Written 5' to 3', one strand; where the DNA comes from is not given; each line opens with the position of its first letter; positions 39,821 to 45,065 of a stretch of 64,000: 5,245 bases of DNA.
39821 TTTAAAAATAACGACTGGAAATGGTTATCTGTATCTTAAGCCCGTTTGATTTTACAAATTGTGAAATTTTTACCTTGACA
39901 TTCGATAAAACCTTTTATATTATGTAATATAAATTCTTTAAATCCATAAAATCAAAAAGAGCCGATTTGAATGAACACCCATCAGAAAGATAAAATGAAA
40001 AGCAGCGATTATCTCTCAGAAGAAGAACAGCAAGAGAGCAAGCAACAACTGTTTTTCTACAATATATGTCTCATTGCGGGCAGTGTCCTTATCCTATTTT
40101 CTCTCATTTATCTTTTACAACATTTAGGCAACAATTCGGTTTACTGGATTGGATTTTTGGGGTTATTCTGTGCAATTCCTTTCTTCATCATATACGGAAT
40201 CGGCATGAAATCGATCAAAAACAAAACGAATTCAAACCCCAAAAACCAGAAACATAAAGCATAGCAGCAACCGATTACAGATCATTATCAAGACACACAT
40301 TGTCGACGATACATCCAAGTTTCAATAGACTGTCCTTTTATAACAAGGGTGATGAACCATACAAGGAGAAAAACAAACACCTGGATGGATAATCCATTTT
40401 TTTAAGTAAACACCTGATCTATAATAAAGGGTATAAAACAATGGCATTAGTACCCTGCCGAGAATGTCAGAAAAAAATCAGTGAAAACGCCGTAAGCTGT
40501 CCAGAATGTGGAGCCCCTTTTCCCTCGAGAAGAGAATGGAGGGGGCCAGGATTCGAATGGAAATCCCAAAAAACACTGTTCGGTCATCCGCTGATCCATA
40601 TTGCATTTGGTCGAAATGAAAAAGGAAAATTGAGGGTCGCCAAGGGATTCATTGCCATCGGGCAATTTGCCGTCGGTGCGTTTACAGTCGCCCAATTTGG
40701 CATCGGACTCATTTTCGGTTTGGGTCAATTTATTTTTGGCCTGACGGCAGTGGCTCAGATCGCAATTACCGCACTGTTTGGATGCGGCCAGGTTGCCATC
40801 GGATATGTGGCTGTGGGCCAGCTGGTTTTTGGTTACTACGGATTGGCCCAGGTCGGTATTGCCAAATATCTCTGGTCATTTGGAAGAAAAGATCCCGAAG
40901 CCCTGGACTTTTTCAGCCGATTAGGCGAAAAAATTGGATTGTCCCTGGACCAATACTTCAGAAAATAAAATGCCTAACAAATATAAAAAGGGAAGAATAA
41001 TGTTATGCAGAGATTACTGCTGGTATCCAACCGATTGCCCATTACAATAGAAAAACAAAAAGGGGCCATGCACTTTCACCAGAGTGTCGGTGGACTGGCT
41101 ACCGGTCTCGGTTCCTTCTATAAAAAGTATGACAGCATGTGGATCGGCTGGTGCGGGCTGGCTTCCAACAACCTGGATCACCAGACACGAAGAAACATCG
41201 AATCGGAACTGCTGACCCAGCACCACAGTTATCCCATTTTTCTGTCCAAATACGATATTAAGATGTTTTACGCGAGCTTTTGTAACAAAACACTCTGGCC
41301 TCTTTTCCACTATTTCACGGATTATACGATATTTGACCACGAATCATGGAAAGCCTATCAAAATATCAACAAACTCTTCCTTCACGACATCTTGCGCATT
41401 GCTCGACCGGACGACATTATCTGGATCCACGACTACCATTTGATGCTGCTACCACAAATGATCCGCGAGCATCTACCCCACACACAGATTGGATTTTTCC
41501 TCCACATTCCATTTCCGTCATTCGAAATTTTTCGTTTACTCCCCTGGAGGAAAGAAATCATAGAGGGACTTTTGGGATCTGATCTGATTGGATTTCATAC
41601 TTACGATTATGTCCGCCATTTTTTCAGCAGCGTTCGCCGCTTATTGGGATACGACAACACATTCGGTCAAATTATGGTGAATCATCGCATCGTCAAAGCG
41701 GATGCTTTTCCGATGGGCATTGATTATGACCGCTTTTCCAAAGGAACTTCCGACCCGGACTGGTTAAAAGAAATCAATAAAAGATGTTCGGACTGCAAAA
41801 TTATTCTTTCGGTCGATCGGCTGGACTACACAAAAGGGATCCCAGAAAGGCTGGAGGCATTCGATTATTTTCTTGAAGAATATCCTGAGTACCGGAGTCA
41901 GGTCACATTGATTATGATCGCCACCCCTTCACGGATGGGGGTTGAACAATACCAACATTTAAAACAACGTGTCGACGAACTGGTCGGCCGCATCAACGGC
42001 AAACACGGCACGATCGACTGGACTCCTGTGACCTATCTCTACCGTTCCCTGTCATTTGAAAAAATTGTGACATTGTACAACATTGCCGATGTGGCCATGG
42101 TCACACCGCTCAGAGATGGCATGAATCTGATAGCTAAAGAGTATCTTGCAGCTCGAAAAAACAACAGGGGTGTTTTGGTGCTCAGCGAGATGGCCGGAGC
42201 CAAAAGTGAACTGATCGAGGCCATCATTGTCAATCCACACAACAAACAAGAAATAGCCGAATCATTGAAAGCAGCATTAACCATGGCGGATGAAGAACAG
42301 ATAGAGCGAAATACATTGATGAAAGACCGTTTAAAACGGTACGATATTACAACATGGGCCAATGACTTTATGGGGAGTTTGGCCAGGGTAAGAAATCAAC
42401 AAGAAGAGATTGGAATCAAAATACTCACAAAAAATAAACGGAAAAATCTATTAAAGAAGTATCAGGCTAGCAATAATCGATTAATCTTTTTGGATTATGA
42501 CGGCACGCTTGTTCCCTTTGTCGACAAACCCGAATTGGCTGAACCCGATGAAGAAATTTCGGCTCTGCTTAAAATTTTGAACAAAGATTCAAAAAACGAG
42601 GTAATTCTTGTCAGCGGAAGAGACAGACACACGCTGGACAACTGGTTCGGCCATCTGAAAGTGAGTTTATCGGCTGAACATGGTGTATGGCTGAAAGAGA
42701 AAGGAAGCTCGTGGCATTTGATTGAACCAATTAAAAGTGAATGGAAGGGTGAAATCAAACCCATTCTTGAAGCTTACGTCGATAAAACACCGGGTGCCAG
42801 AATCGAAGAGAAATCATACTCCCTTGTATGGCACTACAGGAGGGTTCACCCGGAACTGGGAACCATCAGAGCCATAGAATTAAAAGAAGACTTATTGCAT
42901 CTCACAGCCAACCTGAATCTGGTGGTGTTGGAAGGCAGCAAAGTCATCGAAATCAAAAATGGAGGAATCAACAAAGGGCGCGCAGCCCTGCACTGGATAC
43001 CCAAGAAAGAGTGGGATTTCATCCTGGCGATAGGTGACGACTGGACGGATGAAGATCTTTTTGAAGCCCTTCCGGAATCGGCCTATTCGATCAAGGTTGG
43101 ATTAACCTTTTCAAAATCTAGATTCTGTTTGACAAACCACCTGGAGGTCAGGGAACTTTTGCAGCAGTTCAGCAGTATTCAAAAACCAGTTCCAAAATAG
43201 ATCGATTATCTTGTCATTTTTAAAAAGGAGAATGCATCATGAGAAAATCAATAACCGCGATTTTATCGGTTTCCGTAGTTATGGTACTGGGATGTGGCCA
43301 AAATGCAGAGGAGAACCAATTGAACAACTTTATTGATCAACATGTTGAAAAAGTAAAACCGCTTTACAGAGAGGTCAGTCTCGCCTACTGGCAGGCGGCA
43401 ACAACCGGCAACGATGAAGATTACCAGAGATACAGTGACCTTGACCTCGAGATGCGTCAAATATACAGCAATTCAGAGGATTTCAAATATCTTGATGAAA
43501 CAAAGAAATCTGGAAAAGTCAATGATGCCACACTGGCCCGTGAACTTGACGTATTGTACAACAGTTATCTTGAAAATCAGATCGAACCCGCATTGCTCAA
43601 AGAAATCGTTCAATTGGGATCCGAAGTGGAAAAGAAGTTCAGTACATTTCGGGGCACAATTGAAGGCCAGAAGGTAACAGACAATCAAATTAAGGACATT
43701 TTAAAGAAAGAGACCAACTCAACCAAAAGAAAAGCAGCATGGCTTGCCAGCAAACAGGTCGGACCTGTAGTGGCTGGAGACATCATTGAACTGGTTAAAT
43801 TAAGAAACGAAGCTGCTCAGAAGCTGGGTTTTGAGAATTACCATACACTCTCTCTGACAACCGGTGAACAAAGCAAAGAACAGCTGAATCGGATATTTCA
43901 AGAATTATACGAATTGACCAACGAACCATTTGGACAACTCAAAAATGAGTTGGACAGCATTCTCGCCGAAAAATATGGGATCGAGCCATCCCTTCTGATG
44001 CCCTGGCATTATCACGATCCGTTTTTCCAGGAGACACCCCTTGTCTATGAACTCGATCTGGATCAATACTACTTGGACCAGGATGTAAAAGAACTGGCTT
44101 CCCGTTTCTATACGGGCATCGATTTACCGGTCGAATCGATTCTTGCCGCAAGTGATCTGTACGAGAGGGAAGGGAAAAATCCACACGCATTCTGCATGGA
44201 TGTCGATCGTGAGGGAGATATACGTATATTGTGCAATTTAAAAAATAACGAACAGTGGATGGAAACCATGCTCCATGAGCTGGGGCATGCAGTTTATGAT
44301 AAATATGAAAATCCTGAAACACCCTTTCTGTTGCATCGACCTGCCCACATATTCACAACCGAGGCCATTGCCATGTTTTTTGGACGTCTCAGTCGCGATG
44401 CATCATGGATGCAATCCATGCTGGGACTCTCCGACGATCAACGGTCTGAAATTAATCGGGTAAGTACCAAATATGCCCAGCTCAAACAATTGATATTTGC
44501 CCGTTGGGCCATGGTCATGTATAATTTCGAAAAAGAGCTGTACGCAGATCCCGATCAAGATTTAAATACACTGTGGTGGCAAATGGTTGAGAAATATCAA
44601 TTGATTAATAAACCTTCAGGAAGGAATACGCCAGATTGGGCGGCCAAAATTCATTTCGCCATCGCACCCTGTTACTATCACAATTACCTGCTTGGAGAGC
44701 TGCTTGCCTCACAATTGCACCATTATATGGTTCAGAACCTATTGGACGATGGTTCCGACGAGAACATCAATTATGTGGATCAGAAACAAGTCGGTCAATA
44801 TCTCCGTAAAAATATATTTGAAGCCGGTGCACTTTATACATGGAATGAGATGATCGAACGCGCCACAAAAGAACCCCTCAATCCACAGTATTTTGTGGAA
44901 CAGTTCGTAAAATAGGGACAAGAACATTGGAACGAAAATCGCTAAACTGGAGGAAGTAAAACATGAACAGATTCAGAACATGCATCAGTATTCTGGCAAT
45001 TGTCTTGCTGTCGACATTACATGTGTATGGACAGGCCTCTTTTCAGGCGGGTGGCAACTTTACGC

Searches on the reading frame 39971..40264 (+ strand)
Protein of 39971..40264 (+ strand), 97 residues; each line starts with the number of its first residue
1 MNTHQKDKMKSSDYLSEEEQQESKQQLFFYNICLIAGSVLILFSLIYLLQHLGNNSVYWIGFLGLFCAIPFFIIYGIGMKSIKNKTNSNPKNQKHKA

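Call 9: search_protein_families(library=pfam, proteins=[window:39971-40264:+], max_evalue=0.1)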
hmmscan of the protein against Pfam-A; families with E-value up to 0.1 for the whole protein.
window:39971-40264:+ (97 aa): 7 families
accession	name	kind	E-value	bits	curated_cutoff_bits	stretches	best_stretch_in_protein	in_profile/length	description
PF13038.11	DUF3899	-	6.5e-05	23.7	23.4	1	3-48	43-87/88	Domain of unknown function (DUF3899)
PF03878.20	YIF1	-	0.0099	15.8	27.6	1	41-92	164-216/245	YIF1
PF11368.13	DUF3169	-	0.019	15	31.6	1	11-90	91-169/250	Protein of unknown function (DUF3169)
PF20990.2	DUF2207_C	-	0.032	14.4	33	1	7-77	116-184/247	Predicted membrane protein (DUF2207) C-terminal domain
PF07332.16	Phage_holin_3_6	-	0.042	14.3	28.4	1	18-84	24-96/116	Putative Actinobacterial Holin-X, holin superfamily III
PF13858.11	DUF4199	-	0.044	14.6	32.3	1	34-86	4-56/165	Protein of unknown function (DUF4199)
PF10661.14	EssA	-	0.097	13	24.1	0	9-49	106-142/147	WXG100 protein secretion system (Wss), protein EssA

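Call 67: search_protein_families(library=padloc, proteins=[window:39971-40264:+], max_evalue=0.01)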
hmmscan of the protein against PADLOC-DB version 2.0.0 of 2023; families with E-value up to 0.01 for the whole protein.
window:39971-40264:+ (97 aa): 0 families

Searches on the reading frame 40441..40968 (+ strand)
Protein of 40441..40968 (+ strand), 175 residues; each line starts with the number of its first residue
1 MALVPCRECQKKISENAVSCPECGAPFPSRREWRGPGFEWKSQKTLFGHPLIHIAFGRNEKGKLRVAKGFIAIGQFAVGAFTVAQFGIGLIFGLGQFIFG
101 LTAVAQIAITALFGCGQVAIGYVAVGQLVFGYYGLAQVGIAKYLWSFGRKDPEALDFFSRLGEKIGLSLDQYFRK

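Call 9: search_protein_families(library=pfam, proteins=[window:40441-40968:+], max_evalue=0.1)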
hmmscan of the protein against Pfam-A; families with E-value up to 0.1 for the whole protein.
window:40441-40968:+ (175 aa): 9 families
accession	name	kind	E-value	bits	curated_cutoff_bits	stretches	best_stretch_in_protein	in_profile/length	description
PF13240.11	Zn_Ribbon_1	-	2.1e-05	24.6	25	1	6-27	2-23/23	zinc-ribbon domain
PF14446.12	Prok-RING_1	-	0.0014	18.9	29.1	1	5-27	6-30/54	Prokaryotic RING finger family 1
PF12773.13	DZR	-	0.0043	17.6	27.3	1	6-27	1-22/45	Double zinc ribbon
PF13248.11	Zn_ribbon_3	-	0.0077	16.1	27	1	4-27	3-26/26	zinc-ribbon domain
PF18439.7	zf_UBZ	-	0.025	14.7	25.6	0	18-29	3-14/32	Ubiquitin-Binding Zinc Finger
PF18912.6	DZR_2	-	0.054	13.8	27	1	6-30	24-49/56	Double zinc ribbon domain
PF22289.1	DmmA-like_C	-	0.07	13.5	27.4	0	4-25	5-26/44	Dimethylamine monooxygenase subunit DmmA-like, C-terminal domain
PF25299.1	ZZ_ADA2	-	0.083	13.5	27.5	0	6-25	1-20/48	ADA2 ZZ-type zing finger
PF23455.1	DUF7129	-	0.091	13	30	0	6-25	14-35/45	Domain of unknown function (DUF7129)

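Call 67: search_protein_families(library=padloc, proteins=[window:40441-40968:+], max_evalue=0.01)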
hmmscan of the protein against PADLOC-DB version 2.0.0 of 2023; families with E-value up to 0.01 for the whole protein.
window:40441-40968:+ (175 aa): 0 families

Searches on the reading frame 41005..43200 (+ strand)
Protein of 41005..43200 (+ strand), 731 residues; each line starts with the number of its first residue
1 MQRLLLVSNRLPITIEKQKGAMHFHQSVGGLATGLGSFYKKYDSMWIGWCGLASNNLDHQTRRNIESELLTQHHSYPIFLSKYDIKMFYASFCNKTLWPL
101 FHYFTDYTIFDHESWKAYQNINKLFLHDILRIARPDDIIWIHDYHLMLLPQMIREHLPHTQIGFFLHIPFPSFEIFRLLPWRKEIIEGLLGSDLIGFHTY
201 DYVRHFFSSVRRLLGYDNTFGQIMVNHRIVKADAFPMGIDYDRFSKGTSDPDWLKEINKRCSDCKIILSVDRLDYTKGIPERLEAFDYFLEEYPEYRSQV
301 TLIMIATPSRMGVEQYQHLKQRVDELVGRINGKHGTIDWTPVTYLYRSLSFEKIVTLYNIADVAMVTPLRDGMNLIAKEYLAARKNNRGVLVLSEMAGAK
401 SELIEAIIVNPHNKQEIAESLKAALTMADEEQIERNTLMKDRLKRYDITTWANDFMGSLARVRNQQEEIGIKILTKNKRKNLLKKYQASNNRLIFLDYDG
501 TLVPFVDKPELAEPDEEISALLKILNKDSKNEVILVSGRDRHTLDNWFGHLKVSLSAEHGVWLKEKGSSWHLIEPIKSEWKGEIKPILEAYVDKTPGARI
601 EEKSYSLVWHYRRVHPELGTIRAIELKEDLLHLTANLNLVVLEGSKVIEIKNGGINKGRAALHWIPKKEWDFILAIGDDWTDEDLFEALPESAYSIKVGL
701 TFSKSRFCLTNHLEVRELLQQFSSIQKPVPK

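Call 44: search_protein_families(library=pfam, proteins=[window:41005-43200:+], max_evalue=0.001)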
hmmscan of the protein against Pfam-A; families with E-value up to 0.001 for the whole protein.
window:41005-43200:+ (731 aa): 4 families
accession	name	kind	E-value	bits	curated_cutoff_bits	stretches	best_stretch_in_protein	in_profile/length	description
PF00982.27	Glyco_transf_20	-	3.9e-160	534.1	32.5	1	3-460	2-472/473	Glycosyltransferase family 20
PF02358.22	Trehalose_PPase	-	6.2e-46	156.9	27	1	495-693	1-207/235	Trehalose-phosphatase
PF00534.26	Glycos_transf_1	-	3.8e-05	23.7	26.4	0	261-296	12-48/172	Glycosyl transferases group 1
PF08282.18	Hydrolase_3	-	6.8e-05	23.2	20.9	0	625-689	156-222/255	haloacid dehalogenase-like hydrolase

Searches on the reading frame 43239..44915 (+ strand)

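Call 44: search_protein_families(library=pfam, proteins=[window:43239-44915:+], max_evalue=0.001)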
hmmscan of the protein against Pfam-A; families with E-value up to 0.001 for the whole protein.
window:43239-44915:+ (558 aa): 3 families
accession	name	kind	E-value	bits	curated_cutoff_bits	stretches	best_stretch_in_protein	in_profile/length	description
PF01401.24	Peptidase_M2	-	2.2e-26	93.1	23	2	280-545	277-549/581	Angiotensin-converting enzyme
PF01432.26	Peptidase_M3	-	7.8e-19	68.8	27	1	155-556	2-455/457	Peptidase family M3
PF02074.21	Peptidase_M32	-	4.4e-14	52.4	25.1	1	313-555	225-484/489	Carboxypeptidase Taq (M32) metallopeptidase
